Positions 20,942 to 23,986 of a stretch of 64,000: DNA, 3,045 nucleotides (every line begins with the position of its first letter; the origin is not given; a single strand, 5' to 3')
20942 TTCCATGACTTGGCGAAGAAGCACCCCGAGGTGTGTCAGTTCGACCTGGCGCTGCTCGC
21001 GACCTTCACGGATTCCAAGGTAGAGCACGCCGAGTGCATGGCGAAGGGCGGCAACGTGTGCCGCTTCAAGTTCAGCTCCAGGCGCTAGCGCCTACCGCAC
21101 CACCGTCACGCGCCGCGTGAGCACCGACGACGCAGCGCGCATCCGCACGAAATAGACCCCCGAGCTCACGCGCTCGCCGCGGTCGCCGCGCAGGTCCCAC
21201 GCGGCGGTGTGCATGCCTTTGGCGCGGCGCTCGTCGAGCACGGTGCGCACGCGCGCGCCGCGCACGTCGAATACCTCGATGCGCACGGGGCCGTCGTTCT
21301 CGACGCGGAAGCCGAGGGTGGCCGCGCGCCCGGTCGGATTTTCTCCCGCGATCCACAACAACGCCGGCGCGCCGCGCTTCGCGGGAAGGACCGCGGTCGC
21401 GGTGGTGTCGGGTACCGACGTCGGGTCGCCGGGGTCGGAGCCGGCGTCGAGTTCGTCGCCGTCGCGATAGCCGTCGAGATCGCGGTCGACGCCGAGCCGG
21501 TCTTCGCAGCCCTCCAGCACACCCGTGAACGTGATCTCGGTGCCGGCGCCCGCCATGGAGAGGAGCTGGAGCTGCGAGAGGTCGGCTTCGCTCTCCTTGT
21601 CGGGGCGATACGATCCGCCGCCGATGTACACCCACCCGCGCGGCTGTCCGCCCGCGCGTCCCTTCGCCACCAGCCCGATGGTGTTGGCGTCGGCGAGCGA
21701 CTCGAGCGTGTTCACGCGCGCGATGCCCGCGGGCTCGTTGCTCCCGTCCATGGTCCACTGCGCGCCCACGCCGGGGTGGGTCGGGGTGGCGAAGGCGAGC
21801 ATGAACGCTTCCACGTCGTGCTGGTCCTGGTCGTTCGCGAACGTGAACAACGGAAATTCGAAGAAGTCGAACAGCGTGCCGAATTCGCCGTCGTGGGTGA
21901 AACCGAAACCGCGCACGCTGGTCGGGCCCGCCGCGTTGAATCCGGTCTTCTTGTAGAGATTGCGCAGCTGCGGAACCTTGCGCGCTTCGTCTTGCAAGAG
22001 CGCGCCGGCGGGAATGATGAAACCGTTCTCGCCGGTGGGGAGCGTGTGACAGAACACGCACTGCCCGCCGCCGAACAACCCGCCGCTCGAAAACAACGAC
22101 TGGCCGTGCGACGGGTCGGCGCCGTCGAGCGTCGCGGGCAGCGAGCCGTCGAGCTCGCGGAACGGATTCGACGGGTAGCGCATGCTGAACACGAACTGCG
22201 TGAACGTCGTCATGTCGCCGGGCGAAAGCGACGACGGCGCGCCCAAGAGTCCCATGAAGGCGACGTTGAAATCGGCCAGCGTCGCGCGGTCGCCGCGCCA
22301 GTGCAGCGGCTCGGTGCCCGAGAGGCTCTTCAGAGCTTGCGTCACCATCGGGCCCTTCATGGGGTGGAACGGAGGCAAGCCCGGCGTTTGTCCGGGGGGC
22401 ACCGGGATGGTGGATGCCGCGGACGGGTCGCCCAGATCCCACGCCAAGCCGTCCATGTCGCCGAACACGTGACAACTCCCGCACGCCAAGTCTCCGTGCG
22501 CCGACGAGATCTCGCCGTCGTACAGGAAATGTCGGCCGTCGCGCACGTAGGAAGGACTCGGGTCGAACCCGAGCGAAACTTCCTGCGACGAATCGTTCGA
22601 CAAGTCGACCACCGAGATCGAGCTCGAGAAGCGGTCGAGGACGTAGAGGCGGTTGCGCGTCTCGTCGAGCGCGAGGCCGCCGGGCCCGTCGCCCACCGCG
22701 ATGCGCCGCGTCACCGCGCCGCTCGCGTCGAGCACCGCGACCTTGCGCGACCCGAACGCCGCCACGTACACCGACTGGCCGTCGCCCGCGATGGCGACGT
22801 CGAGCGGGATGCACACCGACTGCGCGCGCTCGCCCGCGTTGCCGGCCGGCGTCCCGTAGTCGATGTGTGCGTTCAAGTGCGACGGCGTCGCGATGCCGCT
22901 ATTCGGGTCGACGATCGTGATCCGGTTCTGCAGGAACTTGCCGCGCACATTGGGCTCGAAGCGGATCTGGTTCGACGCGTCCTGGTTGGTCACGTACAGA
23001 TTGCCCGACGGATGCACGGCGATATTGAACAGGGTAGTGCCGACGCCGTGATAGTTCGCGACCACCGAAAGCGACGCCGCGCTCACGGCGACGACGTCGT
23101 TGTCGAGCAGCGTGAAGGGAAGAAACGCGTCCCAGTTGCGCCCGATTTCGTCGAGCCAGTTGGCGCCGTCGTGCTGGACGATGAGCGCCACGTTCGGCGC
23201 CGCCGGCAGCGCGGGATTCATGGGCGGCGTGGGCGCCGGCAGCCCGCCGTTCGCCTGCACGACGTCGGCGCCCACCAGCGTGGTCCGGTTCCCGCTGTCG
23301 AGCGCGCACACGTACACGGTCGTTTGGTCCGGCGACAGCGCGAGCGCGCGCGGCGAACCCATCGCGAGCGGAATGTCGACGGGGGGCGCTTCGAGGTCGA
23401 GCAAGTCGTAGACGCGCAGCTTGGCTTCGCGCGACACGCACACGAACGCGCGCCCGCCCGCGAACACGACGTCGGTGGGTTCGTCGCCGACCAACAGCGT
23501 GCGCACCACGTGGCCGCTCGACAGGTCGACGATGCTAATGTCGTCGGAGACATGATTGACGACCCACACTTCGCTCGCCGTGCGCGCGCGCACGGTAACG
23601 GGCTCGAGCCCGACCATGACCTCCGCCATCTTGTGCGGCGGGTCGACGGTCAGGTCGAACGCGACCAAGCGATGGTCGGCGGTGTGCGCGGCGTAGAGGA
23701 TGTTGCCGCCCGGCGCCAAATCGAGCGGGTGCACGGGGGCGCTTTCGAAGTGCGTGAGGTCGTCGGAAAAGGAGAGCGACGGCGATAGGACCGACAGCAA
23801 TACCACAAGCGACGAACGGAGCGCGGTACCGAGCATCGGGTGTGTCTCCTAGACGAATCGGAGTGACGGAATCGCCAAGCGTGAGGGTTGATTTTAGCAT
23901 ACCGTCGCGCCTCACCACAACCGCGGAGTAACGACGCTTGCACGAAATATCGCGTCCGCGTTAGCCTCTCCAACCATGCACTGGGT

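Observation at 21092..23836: Secreted beta-propeller fused to a diheme (CGSCH, CVFCH) peroxidase-like domain with a degenerate T9SS/FlgD-Ig tail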

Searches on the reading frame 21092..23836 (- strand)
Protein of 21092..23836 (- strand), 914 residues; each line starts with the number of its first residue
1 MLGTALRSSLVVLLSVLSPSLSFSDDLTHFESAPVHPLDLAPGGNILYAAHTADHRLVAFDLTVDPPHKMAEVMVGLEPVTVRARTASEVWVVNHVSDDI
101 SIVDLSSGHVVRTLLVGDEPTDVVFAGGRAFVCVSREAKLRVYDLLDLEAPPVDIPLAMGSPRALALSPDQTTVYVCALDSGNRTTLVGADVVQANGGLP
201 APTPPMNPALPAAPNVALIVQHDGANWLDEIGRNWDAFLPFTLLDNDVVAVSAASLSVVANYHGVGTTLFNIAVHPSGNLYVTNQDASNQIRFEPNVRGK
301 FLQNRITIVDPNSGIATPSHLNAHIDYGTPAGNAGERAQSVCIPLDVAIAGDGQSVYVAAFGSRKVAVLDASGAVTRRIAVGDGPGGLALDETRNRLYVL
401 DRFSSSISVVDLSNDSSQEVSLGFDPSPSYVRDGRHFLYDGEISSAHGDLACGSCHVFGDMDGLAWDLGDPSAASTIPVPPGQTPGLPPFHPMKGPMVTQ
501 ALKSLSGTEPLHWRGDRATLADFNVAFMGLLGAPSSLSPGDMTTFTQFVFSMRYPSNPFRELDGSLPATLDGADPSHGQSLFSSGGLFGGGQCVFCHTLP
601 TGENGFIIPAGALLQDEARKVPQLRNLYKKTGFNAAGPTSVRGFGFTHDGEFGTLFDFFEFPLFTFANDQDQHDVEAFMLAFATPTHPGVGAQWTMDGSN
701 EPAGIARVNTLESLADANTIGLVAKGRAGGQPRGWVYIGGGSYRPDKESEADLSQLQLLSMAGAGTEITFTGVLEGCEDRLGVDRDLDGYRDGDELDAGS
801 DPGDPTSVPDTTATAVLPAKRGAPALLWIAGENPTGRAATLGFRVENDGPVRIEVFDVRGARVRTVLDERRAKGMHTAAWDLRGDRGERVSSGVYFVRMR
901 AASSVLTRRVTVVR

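Call 3: search_protein_families(library=pfam, proteins=[window:21092-23836:-], max_evalue=1)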
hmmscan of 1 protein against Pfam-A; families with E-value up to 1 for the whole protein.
window:21092-23836:- (914 aa): 9 families
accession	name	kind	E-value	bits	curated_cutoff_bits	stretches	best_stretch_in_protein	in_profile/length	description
PF13860.13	FlgD_ig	-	1.5e-07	31.7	27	1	851-903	25-77/79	FlgD Ig-like domain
PF08450.18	SGL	-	0.00017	21.7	26.3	0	354-399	195-242/246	SMP-30/Gluconolactonase/LRE-like region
PF21783.3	YNCE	-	0.00033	20.5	27.1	1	337-413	193-272/339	YNCE-like beta-propeller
PF01436.27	NHL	-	0.001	19.4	20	0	384-403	3-21/28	NHL repeat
PF10282.15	Lactonase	-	0.0012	18.5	21.7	1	346-417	248-325/344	Lactonase, 7-bladed beta-propeller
PF18884.5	TSP3_bac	-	0.02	15.2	25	1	788-805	5-22/22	Bacterial TSP3 repeat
PF18962.6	Por_Secre_tail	-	0.043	14.5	27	1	833-910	4-73/75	Secretion system C-terminal sorting domain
PF03150.19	CCP_MauG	-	0.12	13.4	25.6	0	434-458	7-30/149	Di-haem cytochrome c peroxidase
PF23749.1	DUF7165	-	0.2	10.8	26.7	1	92-182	36-128/442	Domain of unknown function (DUF7165)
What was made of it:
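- On bCCP/MauG superfamily (Pfam PF03150 CCP_MauG): 13.4 bits against a cutoff of 25.6 for this protein (call 3).
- Pfam CCP_MauG is below threshold for this protein (call 3).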

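Call 4: search_protein_families(library=ncbifam, proteins=[window:21092-23836:-], max_evalue=1)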
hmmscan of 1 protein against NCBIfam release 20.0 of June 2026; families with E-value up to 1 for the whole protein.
window:21092-23836:- (914 aa): 18 families
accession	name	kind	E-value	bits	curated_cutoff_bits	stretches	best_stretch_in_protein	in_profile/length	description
TIGR03866.1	PQQ_ABC_repeats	subfamily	1.5e-18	66.9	287.3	3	84-188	7-110/310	PQQ-dependent catabolism-associated beta-propeller protein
NF052340.1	hydrazine_beta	equivalog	4.1e-17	62.3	560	2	38-179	38-181/372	hydrazine synthase subunit beta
NF052342.1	hydrazine_BC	exception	1.5e-14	53.1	1250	3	39-183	45-190/690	hydrazine synthase subunit beta-gamma fusion subunit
TIGR02276.1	beta_rpt_yvtn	repeat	4.6e-11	42.5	27.85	3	89-125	5-41/42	beta-propeller repeat protein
NF009276.0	PRK12633.1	equivalog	3.3e-08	33.5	383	1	832-902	110-182/234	flagellar basal body rod modification protein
NF052280.1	7_blade_YncE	equivalog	3.7e-06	26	400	2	345-414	219-288/338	7-bladed beta-propeller protein YncE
NF005176.1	PRK06655.1-1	equivalog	1.9e-05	24.7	230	1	850-903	98-151/197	flagellar hook assembly protein FlgD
TIGR04183.1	Por_Secre_tail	domain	6e-05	22.9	23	1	833-912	4-71/72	T9SS type A sorting domain-containing protein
NF048007.1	MmpL3Stblzr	equivalog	7e-05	22.1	600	2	58-177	29-150/366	MmpL3/TtfA transport complex stabilizer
NF052341.1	hydrazine_gamma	equivalog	0.0014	17.6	625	1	430-566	67-193/339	hydrazine synthase subunit gamma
NF033707.1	T9SS_sortase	equivalog_domain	0.0014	16.3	420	1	833-904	1004-1080/1095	type IX secretion system sortase PorU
NF052460.1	L-NosZ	equivalog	0.006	15.1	700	1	351-432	52-138/480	clade III lactonase-type nitrous-oxide reductase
NF052228.1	T9SS_PorZ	equivalog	0.011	14.2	260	1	877-902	718-743/757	type IX secretion system anionic LPS delivery protein PorZ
NF052323.1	T9SSA_dep_M6i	equivalog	0.011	13.7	600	1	833-904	963-1029/1043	T9SS-dependent M6-like inactivated metalloprotease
NF041762.1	diheme_GEGP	equivalog_domain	0.019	14.1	300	1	783-816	95-128/359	GEGP motif-containing diheme protein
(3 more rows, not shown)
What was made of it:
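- On Hydrazine synthase gamma / beta-gamma (NCBIfam NF052341, NF052342, NF052340): 17.6, 53.1 and 62.3 bits against cutoffs of 625, 1250 and 560 (call 4)
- On T9SS type A sorting domain (TIGR04183 / PF18962): TIGR04183 22.9 against 23 and PF18962 14.5 against 27, while FlgD_ig scores 31.7 against 27 (calls 3, 4).
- Closest known: Fused hydrazine synthase beta-gamma subunit. Different: Very distant: 17-62 bits against NCBIfam cutoffs of 560-1250 (call 4).
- Checked: TIGR02276 YVTN repeat scores 42.5 bits against a cutoff of 27.85 (call 4).
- NCBIfam gives weak hits to hydrazine_beta, hydrazine_BC and hydrazine_gamma (call 4). NCBIfam HZS models score 17-62 bits against cutoffs of 560-1250 (call 4).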

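Call 5: search_solved_structures(query=window:21092-23836:-, max_evalue=1, show_alignments=2)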
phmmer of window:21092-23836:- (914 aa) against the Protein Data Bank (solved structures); distinct sequences matched with E-value up to 1: 9.
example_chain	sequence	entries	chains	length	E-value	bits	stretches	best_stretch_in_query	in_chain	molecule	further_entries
1l0q_A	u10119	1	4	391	2.7e-17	65.3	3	343-416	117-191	Surface layer protein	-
5c2v_B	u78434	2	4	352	3.7e-05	25.2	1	34-182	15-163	HYDRAZINE SYNTHASE BETA SUBUNIT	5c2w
5c2v_C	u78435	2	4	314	0.012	16.9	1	431-567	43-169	HYDRAZINE SYNTHASE GAMMA SUBUNIT | Hypothetical (Di heme) protein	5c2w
7djl_C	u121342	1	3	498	0.23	12.6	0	385-416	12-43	Protein SUPPRESSOR OF QUENCHING 1, chloroplastic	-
7djm_A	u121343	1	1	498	0.24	12.6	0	385-416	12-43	Protein SUPPRESSOR OF QUENCHING 1, chloroplastic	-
3kgl_A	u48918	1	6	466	0.42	11.7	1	674-748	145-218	Cruciferin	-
6g7w_A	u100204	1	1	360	0.44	11.7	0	384-413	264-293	NHL repeat-containing protein 2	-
7djk_A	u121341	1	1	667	0.88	10.7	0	385-416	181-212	Protein SUPPRESSOR OF QUENCHING 1, chloroplastic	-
7djj_A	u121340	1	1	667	0.89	10.7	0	385-416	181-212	Protein SUPPRESSOR OF QUENCHING 1, chloroplastic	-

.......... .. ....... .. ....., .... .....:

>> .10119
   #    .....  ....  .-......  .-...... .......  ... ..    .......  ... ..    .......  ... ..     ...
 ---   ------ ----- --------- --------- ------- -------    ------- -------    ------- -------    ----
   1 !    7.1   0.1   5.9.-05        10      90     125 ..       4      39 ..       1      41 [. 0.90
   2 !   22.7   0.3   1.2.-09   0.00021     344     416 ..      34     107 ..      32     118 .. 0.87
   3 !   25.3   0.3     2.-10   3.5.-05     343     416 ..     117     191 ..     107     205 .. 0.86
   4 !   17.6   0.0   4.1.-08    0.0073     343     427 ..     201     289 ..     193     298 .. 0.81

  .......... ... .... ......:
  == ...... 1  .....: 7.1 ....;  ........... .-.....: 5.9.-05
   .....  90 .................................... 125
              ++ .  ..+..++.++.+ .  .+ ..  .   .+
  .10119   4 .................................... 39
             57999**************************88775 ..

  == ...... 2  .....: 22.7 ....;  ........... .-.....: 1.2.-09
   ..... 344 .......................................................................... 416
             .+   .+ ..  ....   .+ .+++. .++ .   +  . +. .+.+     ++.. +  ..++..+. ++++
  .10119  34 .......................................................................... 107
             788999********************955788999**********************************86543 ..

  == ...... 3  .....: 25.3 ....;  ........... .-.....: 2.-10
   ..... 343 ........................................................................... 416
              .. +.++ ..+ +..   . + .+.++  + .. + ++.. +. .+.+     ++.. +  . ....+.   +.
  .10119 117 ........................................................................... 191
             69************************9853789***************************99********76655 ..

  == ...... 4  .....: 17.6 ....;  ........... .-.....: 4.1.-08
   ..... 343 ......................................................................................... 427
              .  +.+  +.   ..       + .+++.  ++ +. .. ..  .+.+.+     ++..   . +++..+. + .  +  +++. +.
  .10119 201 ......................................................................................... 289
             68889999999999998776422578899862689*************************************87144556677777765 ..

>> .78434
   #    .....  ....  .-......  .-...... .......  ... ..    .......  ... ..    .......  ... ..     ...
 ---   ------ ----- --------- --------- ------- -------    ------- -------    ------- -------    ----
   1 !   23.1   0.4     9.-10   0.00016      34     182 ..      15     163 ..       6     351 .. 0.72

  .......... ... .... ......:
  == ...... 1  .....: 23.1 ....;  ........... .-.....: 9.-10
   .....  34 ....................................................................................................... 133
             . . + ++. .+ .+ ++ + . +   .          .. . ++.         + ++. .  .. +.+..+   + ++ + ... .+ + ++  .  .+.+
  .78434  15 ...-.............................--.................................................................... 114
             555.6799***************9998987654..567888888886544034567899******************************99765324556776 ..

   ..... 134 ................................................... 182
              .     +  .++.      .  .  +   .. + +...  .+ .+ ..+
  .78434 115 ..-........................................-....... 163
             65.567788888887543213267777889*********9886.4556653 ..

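Call 6: find_homologous_proteins(query=window:21092-23836:-)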
Query window:21092-23836:- (914 aa): 7969 proteins with E <= 0.001 among 8000 candidates; the best 120 are listed.
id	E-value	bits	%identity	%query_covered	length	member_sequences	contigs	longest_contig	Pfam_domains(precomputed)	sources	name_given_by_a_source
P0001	0.0e+0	2083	100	100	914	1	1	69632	PF13860.13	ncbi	-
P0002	0.0e+0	1644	78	100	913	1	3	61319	PF25174.2,PF13860.13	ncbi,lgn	-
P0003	0.0e+0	1635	78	100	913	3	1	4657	PF10282.16,PF13860.13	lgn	-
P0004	0.0e+0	1633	77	100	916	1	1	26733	PF25174.2,PF21783.3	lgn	-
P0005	0.0e+0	1623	76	99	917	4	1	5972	PF25174.2,PF13860.13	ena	-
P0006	0.0e+0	1620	77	100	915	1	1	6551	PF25174.2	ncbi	-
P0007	0.0e+0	1617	76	100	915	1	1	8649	PF25174.2,PF13860.13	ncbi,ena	-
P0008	0.0e+0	1610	76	99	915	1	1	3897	PF25168.2,PF10282.16,PF25174.2,PF21783.3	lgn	-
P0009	0.0e+0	1607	76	99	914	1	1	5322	PF10282.16,PF25174.2,PF13860.13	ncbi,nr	ncbi:MAG TPA: hypothetical protein VFU38_00795 [Candidatus Krumholzibacteria bacterium]|nr:hypotheti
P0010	0.0e+0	1604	75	100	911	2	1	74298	PF25174.2,PF13860.13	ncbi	-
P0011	0.0e+0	1598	75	100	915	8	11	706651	PF25174.2,PF13860.13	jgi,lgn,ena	jgi:DNA-binding beta-propeller fold protein YncE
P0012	0.0e+0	1578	75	99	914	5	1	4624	PF25168.2,PF10282.16,PF25174.2,PF21783.3,PF13860.13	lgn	-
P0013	0.0e+0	1578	74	99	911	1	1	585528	PF10282.16,PF25174.2,PF13860.13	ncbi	-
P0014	0.0e+0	1560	75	99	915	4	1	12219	PF10282.16,PF25174.2,PF13860.13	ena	-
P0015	0.0e+0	1539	72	100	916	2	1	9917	PF13860.13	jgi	jgi:DNA-binding beta-propeller fold protein YncE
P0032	0.0e+0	1250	75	78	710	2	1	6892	PF13860.13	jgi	-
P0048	0.0e+0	1096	58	97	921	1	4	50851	PF10282.16,PF25174.2,PF03150.20,PF13860.13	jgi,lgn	jgi:YVTN family beta-propeller protein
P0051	0.0e+0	1084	57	97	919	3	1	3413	PF10282.16,PF03150.20,PF13860.13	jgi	jgi:YVTN family beta-propeller protein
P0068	0.0e+0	1037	56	97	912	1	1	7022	PF25174.2,PF03150.20,PF13860.13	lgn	-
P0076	0.0e+0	1012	56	97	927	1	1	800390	PF10282.16,PF03150.20,PF13860.13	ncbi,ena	-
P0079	1.7e-297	1008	54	97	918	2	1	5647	PF03150.20,PF13860.13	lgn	-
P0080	1.8e-297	1007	53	99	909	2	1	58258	PF10282.16,PF25174.2,PF18962.8,PF21783.3,PF13860.13,PF08450.19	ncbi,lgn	ncbi:MAG: FlgD immunoglobulin-like domain containing protein [Candidatus Eisenbacteria bacterium]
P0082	6.0e-296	1002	54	97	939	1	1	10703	PF18962.8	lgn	-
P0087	1.8e-291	988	53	98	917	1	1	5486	PF18962.8,PF21783.3,PF13860.13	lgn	-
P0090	6.8e-290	982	54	97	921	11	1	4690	PF03150.20,PF18884.6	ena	-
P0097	1.6e-286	971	53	99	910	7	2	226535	PF03150.20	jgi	jgi:DNA-binding beta-propeller fold protein YncE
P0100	2.2e-285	967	53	97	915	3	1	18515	PF25174.2,PF18962.8,PF13860.13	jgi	jgi:YVTN family beta-propeller protein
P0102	5.3e-285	966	52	97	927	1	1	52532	PF18962.8,PF13860.13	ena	-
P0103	8.1e-285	966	51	99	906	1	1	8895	PF10282.16,PF03150.20,PF08450.19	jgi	-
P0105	2.2e-284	964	50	99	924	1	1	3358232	PF25174.2,PF18962.8,PF13860.13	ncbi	-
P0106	5.0e-284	963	51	99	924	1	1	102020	PF03150.20,PF18962.8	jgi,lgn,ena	-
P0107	2.0e-283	961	53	97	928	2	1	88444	PF03150.20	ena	-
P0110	1.3e-282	958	52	97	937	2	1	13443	PF03150.20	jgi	-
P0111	2.0e-282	958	53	97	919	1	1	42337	PF25174.2,PF18962.8,PF13860.13,PF08450.19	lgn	-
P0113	2.5e-281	954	51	97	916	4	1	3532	PF03150.20,PF13860.13,PF08450.19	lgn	-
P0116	8.0e-281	952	52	97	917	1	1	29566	PF10282.16,PF25174.2,PF18962.8,PF21783.3,PF13860.13,PF08450.19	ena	-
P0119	2.8e-280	951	52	99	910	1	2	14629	PF03150.20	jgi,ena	-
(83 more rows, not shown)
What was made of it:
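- Checked: An identical 914-aa protein is on record from NCBI (P0001, call 6). About 110 of the 120 best relatives are about 890-960 aa (call 6).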

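Call 8: search_protein_families(library=pfam, proteins=[P0008, P0048, P0076, P0106], max_evalue=0.1)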
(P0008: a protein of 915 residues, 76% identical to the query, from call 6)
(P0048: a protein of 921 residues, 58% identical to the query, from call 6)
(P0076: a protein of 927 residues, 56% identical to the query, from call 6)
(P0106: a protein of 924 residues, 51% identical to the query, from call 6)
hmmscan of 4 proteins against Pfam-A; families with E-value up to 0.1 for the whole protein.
P0008 (915 aa): 11 families
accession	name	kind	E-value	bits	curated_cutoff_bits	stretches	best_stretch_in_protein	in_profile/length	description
PF25174.1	Beta-prop_THOC3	-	3.4e-08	33.3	305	1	34-180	48-192/272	THOC3 beta-propeller domain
PF25168.1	Beta-prop_WDR36-Utp21_2nd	-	3.6e-06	27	84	1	45-174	169-296/335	WDR36/Utp21 second beta-propeller domain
PF10282.15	Lactonase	-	4.4e-06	26.6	21.7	0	35-183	145-314/344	Lactonase, 7-bladed beta-propeller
PF01436.27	NHL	-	2.5e-05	24.5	20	0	384-401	3-19/28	NHL repeat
PF21783.3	YNCE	-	2.5e-05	24.2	27.1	0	337-419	193-278/339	YNCE-like beta-propeller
PF13860.13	FlgD_ig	-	4.4e-05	23.8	27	1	849-903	23-76/79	FlgD Ig-like domain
PF23414.1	Beta-prop_EML_2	-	0.0049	16.7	90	1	45-147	10-112/266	Echinoderm microtubule-associated protein second beta-propeller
PF18962.6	Por_Secre_tail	-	0.0068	17.1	27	1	833-911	4-73/75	Secretion system C-terminal sorting domain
PF23749.1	DUF7165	-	0.013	14.8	26.7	1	86-186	30-132/442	Domain of unknown function (DUF7165)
PF08450.18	SGL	-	0.015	15.3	26.3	0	348-399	190-242/246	SMP-30/Gluconolactonase/LRE-like region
PF03150.19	CCP_MauG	-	0.089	13.9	25.6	0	434-469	7-43/149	Di-haem cytochrome c peroxidase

P0048 (921 aa): 7 families
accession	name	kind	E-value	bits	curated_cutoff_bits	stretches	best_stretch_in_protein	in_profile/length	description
PF03150.19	CCP_MauG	-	4.1e-06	27.9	25.6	1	444-529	6-75/149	Di-haem cytochrome c peroxidase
PF10282.15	Lactonase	-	7.5e-06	25.8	21.7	1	39-194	141-315/344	Lactonase, 7-bladed beta-propeller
PF25174.1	Beta-prop_THOC3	-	1.6e-05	24.5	305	1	20-191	26-193/272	THOC3 beta-propeller domain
PF13860.13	FlgD_ig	-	1.8e-05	25.1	27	1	857-909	25-76/79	FlgD Ig-like domain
PF21783.3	YNCE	-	0.0001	22.2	27.1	0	41-193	28-179/339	YNCE-like beta-propeller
PF08450.18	SGL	-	0.00012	22.2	26.3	0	360-410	191-242/246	SMP-30/Gluconolactonase/LRE-like region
PF23749.1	DUF7165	-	0.00047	19.5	26.7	1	98-187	34-124/442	Domain of unknown function (DUF7165)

P0076 (927 aa): 8 families
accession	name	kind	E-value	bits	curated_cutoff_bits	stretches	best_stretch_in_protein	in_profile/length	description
PF13860.13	FlgD_ig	-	8.9e-08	32.4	27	1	863-916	25-77/79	FlgD Ig-like domain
PF10282.15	Lactonase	-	2.2e-07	30.9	21.7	1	39-197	141-317/344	Lactonase, 7-bladed beta-propeller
PF03150.19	CCP_MauG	-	1.9e-05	25.8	25.6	1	446-531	7-75/149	Di-haem cytochrome c peroxidase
PF25174.1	Beta-prop_THOC3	-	6.4e-05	22.5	305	1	42-158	48-160/272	THOC3 beta-propeller domain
PF18884.5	TSP3_bac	-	0.00085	19.6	25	1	794-815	1-22/22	Bacterial TSP3 repeat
PF00034.26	Cytochrom_C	-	0.0036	19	21.3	0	598-689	8-87/90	Cytochrome c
PF09086.16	DUF1924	-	0.028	15.2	22.5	0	443-469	8-34/96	Domain of unknown function (DUF1924)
PF13442.11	Cytochrome_CBB3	-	0.051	14.3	27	0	463-475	13-24/68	Cytochrome C oxidase, cbb3-type, subunit III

P0106 (924 aa): 8 families
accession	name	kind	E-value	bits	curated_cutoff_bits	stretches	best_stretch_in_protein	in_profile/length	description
PF03150.19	CCP_MauG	-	1.9e-05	25.8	25.6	1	444-482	4-43/149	Di-haem cytochrome c peroxidase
PF25174.1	Beta-prop_THOC3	-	4.9e-05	22.9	305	1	48-193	52-193/272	THOC3 beta-propeller domain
PF13860.13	FlgD_ig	-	0.00019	21.8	27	1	856-910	21-73/79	FlgD Ig-like domain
PF18962.6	Por_Secre_tail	-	0.00054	20.6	27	1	840-923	1-75/75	Secretion system C-terminal sorting domain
PF08450.18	SGL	-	0.0027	17.8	26.3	0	316-412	171-242/246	SMP-30/Gluconolactonase/LRE-like region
PF21783.3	YNCE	-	0.026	14.3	27.1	0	96-185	38-125/339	YNCE-like beta-propeller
PF25175.1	Beta-prop_WDR5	-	0.055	13.1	250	1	50-193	60-201/296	WDR5 beta-propeller domain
PF23414.1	Beta-prop_EML_2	-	0.064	13.1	90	0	140-197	10-64/266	Echinoderm microtubule-associated protein second beta-propeller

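Call 15: search_solved_structures(query=A1, max_evalue=1, show_alignments=0)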
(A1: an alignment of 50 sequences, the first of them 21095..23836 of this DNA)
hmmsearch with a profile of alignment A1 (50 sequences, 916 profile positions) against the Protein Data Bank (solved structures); distinct sequences matched with E-value up to 1: 61 (the best 60 are shown).
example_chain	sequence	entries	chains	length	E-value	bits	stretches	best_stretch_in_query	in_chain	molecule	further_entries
1l0q_A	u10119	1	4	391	1.5e-32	115.5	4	345-432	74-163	Surface layer protein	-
5c2v_B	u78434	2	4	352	4.1e-15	57.8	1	38-182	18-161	HYDRAZINE SYNTHASE BETA SUBUNIT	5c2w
3vgz_A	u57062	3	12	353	4.7e-10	41.1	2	97-182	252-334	Uncharacterized protein YncE | PQQ-dependent catabolism-associated beta-propeller protein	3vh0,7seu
7qrw_A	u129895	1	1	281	1.3e-07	33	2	334-395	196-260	Isoform 4 of Tripartite motif-containing protein 3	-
6tv2_A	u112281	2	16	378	4.8e-07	31.1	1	46-152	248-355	Protein NirF | Protein NirF,Protein NirF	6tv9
7b2r_A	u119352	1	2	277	8.2e-07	30.3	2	321-395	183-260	Tripartite motif-containing protein 2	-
7qrv_A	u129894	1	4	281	8.5e-07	30.3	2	321-395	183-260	Tripartite motif-containing protein 2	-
7b96_A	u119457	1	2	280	9.1e-07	30.2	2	321-395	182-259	Isoform 2 of Tripartite motif-containing protein 2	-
3bws_A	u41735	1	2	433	1e-05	26.7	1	105-180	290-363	protein Lp49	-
5c2v_C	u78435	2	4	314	1.6e-05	26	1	432-473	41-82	HYDRAZINE SYNTHASE GAMMA SUBUNIT | Hypothetical (Di heme) protein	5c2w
6za2_A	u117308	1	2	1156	0.00019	22.5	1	831-903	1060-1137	Por secretion system protein porU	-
7eh9_A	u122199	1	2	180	0.00074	20.5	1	837-905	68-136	Basal-body rod modification protein FlgD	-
7bhq_A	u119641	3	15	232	0.0012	19.9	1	837-905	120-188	Basal-body rod modification protein FlgD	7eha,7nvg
6g7w_A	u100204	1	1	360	0.0025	18.8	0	387-422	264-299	NHL repeat-containing protein 2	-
3c12_A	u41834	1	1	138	0.0032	18.5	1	844-907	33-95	Flagellar protein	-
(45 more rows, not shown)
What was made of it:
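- Closest known: T9SS type A C-terminal sorting domains. Same: It resembles the PorU C-terminal domain (call 15).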
